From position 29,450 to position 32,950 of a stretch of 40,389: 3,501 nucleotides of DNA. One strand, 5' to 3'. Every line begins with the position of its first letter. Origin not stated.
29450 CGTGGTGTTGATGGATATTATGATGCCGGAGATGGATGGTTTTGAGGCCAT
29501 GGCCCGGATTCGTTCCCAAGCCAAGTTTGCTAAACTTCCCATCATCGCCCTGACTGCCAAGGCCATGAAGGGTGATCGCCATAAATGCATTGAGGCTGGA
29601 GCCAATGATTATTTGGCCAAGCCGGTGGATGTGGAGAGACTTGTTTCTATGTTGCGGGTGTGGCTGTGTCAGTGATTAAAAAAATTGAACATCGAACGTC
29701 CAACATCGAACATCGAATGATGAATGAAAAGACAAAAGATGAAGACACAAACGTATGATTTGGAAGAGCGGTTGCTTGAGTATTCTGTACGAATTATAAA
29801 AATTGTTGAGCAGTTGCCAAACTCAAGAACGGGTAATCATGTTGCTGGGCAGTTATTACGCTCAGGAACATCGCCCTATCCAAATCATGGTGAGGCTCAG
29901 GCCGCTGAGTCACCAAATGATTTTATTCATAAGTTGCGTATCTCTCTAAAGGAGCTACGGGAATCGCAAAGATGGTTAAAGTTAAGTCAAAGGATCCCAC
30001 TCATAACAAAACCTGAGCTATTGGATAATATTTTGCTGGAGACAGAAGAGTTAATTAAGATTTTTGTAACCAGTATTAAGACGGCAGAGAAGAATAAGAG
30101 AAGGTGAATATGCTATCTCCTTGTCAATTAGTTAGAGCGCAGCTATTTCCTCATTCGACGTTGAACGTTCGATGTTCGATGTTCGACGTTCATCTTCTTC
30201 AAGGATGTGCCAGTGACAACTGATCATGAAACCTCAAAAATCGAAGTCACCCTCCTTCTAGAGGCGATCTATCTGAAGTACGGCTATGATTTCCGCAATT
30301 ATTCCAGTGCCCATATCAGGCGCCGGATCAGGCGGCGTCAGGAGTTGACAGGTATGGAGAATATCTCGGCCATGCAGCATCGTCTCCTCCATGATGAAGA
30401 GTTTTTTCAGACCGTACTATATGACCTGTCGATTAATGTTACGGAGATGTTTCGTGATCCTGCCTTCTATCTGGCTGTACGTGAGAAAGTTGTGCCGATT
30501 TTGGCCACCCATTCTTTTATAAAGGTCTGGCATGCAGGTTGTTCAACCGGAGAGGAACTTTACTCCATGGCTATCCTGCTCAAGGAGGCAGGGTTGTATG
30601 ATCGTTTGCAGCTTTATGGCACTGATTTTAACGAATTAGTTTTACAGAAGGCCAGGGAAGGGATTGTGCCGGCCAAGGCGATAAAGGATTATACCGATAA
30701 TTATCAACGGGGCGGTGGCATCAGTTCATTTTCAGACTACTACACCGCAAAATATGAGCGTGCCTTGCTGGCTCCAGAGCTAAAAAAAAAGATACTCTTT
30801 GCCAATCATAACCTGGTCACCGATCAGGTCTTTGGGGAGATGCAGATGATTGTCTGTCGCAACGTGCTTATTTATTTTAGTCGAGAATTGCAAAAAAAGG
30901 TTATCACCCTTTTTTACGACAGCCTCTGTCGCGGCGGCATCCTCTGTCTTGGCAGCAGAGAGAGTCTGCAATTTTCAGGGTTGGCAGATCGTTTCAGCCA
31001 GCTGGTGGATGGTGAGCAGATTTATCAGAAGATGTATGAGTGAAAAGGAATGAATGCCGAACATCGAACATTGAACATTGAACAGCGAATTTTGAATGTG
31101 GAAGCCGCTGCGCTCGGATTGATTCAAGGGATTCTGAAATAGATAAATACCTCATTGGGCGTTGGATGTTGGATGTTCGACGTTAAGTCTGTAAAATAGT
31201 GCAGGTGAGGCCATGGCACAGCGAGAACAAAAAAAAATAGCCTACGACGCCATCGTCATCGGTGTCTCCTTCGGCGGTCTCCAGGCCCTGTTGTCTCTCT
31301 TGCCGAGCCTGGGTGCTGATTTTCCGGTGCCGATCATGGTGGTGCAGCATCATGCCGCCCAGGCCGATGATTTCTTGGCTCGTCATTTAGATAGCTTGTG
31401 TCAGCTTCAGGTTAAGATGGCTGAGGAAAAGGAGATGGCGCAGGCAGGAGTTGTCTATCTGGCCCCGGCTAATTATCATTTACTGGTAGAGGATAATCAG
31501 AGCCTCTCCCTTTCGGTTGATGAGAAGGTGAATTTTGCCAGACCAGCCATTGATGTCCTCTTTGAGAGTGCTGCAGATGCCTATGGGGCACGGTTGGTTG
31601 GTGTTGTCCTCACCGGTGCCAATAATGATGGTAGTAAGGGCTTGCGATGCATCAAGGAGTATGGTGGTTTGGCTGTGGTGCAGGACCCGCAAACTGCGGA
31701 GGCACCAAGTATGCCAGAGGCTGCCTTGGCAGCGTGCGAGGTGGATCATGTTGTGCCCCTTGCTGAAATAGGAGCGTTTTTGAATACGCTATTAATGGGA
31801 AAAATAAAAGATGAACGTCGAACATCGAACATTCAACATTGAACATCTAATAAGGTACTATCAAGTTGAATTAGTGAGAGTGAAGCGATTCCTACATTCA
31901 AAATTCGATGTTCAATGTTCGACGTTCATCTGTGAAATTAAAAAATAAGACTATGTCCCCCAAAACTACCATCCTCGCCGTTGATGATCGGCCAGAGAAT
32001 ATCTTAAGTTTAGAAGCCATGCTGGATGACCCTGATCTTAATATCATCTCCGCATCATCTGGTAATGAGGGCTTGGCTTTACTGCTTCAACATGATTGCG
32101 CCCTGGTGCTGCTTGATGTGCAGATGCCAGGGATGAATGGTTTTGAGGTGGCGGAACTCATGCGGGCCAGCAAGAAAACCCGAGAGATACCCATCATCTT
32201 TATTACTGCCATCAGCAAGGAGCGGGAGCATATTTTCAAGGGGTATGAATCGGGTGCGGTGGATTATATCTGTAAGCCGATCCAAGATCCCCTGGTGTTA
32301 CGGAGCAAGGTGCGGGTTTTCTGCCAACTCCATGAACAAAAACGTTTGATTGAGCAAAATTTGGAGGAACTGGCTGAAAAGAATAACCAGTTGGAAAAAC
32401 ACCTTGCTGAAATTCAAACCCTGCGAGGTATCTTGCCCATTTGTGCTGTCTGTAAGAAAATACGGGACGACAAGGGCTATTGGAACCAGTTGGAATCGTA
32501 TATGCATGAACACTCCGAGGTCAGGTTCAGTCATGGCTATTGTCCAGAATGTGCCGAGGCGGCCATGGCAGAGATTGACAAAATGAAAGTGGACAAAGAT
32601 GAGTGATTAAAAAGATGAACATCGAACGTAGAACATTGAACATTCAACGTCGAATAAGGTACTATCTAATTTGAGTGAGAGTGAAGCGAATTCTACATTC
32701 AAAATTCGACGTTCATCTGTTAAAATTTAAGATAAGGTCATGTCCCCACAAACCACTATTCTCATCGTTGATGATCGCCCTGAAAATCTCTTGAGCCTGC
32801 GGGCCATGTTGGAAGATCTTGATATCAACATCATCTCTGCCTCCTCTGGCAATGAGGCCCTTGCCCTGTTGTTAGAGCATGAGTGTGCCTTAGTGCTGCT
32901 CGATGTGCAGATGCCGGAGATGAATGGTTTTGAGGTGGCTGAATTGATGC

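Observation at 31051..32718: Three ORF-less miniature copies of the same cassette fill successive gaps cheR|cheB|RR|HK3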

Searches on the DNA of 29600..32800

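Call 94: search_rna_families(source=window, start=29600, end=32800, threshold=evalue, max_evalue=1)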
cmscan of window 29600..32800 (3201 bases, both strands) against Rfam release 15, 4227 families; matches with E-value up to 1: 3.
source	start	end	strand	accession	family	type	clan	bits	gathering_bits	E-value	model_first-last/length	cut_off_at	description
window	31809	31931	-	RF03498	mir-3145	Gene; miRNA;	-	26.3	98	0.037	1-84/84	no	mir-3145 microRNA precursor family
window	31815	31925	-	RF04278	MIR4372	Gene; miRNA;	CL00145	22.9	100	0.96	1-123/123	no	MIR4372 microRNA precursor family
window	31759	31996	-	RF02350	psRNA6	Gene; sRNA;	-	15.7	60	0.2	1-333/333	no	Nitrosomonas sRNA psRNA6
